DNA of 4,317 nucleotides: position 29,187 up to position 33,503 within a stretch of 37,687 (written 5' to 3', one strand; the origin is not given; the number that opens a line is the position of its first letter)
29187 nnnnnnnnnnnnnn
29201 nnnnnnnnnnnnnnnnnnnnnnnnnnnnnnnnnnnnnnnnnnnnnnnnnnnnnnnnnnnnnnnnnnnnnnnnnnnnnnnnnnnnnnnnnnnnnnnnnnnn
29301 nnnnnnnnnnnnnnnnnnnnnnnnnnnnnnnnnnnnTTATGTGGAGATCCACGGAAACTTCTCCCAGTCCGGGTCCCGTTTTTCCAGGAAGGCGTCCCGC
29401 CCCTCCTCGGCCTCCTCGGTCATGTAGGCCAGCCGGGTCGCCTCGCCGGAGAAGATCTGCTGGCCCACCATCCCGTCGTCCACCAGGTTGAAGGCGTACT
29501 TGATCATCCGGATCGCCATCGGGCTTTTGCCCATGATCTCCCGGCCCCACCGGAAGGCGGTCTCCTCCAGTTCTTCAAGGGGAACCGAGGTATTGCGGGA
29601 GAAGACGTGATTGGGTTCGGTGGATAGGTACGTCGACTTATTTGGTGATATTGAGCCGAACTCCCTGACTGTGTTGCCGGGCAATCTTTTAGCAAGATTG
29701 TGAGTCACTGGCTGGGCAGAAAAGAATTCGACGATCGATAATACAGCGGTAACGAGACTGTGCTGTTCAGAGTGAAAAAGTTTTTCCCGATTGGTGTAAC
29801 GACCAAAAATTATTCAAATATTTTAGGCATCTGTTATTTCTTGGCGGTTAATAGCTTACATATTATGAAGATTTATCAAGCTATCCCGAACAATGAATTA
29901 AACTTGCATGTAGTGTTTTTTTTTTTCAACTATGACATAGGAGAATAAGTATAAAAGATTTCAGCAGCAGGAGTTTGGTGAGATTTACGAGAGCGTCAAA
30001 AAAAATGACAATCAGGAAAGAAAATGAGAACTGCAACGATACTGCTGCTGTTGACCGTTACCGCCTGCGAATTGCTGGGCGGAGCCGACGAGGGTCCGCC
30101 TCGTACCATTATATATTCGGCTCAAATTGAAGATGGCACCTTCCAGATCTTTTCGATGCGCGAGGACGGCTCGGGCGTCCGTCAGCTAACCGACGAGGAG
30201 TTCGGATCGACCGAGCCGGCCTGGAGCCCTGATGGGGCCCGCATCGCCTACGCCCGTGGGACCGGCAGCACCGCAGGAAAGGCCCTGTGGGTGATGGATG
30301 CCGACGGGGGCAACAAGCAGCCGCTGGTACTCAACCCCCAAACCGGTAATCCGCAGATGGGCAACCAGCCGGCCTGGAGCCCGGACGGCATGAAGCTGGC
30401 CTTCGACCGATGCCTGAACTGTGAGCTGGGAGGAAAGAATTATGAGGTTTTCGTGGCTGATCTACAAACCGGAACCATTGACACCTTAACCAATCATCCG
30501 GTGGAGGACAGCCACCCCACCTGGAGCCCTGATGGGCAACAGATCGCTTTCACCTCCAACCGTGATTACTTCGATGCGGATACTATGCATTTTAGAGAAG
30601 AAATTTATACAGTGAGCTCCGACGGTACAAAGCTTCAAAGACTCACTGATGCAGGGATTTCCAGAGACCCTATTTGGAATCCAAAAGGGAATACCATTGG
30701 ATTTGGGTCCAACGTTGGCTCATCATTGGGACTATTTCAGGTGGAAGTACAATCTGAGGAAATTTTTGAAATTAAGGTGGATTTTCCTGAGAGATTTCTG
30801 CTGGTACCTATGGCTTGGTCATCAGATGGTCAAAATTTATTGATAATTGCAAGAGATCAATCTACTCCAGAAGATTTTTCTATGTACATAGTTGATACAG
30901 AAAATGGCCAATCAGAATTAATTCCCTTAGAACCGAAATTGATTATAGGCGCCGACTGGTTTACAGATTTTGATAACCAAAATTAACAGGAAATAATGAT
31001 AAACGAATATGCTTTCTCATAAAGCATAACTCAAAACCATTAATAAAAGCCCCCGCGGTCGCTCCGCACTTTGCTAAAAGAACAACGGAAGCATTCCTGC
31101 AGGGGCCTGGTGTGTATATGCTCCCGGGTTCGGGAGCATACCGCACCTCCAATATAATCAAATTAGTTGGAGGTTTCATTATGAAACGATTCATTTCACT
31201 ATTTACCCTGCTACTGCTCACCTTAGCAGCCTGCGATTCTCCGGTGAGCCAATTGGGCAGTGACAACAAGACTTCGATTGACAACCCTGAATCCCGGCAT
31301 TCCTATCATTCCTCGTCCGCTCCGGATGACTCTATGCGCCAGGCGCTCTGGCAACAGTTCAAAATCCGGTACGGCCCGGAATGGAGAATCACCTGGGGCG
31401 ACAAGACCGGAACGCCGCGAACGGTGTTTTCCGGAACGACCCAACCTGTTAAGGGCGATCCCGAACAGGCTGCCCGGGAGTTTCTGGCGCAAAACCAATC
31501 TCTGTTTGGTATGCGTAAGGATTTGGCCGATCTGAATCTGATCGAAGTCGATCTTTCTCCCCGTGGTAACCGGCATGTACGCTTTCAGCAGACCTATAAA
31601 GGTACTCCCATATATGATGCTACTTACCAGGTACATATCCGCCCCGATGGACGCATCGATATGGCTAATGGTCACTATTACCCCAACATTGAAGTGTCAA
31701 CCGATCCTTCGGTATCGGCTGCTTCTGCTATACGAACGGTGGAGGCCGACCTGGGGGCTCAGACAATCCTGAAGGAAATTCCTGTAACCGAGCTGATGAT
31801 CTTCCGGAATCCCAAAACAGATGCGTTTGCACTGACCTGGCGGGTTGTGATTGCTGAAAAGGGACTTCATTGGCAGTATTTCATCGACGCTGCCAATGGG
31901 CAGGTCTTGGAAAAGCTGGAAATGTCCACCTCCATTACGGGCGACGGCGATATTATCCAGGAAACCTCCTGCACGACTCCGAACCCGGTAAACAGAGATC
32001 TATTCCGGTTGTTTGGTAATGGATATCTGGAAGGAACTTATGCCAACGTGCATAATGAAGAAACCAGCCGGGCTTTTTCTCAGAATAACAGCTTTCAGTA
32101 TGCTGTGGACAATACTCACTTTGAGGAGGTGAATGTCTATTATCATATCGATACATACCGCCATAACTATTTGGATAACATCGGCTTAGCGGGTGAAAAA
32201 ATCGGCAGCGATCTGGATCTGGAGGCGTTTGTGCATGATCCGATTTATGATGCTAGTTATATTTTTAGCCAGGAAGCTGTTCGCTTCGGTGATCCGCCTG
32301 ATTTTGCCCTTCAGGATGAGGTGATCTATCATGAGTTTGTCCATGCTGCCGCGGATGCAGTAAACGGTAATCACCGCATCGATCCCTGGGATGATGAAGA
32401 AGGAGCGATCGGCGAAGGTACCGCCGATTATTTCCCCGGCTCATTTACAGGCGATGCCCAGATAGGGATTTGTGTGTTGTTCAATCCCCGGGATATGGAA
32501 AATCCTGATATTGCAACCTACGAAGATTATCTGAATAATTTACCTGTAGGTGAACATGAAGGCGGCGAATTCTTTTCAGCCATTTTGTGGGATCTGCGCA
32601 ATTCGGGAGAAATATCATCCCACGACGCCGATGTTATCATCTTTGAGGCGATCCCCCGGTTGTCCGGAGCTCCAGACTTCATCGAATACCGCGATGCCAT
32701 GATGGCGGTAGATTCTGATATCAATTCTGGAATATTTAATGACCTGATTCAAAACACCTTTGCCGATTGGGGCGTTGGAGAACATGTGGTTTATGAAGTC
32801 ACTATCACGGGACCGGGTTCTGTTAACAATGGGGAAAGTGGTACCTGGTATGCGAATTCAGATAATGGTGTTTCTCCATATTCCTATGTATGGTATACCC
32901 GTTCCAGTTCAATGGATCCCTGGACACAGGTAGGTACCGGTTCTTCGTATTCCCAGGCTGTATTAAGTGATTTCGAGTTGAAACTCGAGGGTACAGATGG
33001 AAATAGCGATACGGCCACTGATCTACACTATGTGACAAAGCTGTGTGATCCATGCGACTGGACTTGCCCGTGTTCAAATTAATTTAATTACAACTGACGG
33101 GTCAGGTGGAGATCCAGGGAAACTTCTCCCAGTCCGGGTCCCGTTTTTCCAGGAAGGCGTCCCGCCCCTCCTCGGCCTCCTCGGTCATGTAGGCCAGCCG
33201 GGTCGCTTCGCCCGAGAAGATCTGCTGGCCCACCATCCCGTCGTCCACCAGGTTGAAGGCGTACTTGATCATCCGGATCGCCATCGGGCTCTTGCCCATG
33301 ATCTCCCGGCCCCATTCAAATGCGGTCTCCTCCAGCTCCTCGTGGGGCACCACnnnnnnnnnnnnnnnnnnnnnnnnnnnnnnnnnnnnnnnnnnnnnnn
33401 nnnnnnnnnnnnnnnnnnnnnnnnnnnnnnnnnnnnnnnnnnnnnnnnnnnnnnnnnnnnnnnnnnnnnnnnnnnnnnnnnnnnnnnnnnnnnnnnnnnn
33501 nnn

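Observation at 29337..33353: A 3.77-kb lower-GC segment bracketed by two copies of the menB 3' end: an island-type attL/attR signature with no recombinase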

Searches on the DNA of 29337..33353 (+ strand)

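Call 68: search_dna_similar(query=window:29337-33353:+, collection=phages, mode=distant, max_rows=8)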
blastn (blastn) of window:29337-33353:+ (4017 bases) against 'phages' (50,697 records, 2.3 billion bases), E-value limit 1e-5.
Records with a match: 1; places in all: 1; records where one place covers at least 80% of the query: 0.
Best place of each record, by identity: 80-90% 1.
By first word of the organism name: Bacteriophage 1.
By host as written in the record: - 1.
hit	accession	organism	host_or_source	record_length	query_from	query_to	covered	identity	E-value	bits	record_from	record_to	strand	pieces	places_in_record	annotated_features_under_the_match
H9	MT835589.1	Bacteriophage sp.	human fecal samples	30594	28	3952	8%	82.5%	4e-38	327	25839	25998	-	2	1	record has no annotation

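Call 69: get_annotated_region(hit=H9, flank=6000)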
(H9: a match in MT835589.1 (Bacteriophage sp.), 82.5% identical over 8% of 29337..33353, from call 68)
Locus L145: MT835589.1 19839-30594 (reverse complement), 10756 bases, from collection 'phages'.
description: UNVERIFIED: Bacteriophage sp. clone scaffold_248 genomic sequence.
organism: Bacteriophage sp. (NCBI taxid 38018)
taxonomy: Viruses
host: -; source: human fecal samples; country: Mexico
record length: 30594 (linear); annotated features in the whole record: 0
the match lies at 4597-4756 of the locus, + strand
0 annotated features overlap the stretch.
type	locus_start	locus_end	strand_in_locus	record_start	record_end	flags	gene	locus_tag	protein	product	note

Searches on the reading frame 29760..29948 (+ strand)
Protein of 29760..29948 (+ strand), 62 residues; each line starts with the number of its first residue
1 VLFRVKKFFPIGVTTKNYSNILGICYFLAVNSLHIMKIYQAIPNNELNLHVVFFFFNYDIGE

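Call 41: search_protein_families(library=pfam, proteins=[window:29760-29948:+], max_evalue=0.1)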
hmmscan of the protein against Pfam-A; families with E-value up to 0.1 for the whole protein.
window:29760-29948:+ (62 aa): 0 families

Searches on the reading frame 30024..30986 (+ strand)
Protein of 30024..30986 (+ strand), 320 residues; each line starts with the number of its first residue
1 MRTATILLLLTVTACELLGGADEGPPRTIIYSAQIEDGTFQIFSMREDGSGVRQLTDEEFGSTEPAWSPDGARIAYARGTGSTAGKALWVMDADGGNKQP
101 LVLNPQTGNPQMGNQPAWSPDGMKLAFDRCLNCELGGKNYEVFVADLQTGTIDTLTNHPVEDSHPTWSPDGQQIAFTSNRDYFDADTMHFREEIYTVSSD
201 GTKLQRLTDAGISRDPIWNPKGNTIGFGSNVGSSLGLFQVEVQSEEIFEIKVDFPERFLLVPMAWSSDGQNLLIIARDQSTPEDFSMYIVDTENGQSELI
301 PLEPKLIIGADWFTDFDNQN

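Call 7: search_protein_families(library=pfam, proteins=[window:30024-30986:+], max_evalue=0.01)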
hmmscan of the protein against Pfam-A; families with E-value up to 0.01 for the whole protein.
window:30024-30986:+ (320 aa): 4 families
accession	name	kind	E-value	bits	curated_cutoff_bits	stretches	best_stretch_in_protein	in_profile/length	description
PF07676.18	PD40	-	2.1e-21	75.7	20.9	2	155-181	4-30/38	WD40-like Beta Propeller Repeat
PF00930.27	DPPIV_N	-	3.8e-11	42.8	22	1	141-201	24-82/354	Dipeptidyl peptidase IV (DPP IV) N-terminal region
PF25174.1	Beta-prop_THOC3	-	6.9e-08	32.3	305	1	116-196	94-166/272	THOC3 beta-propeller domain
PF08662.17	eIF2A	-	0.0012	19.2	20.5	0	262-312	10-67/194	Eukaryotic translation initiation factor eIF2A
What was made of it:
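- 30024..30986 (+): PD40 / TolB-like beta-propeller lipoprotein (320 aa), first gene of the conserved pair. Pfam PD40 at 2.1e-21 (call 7).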
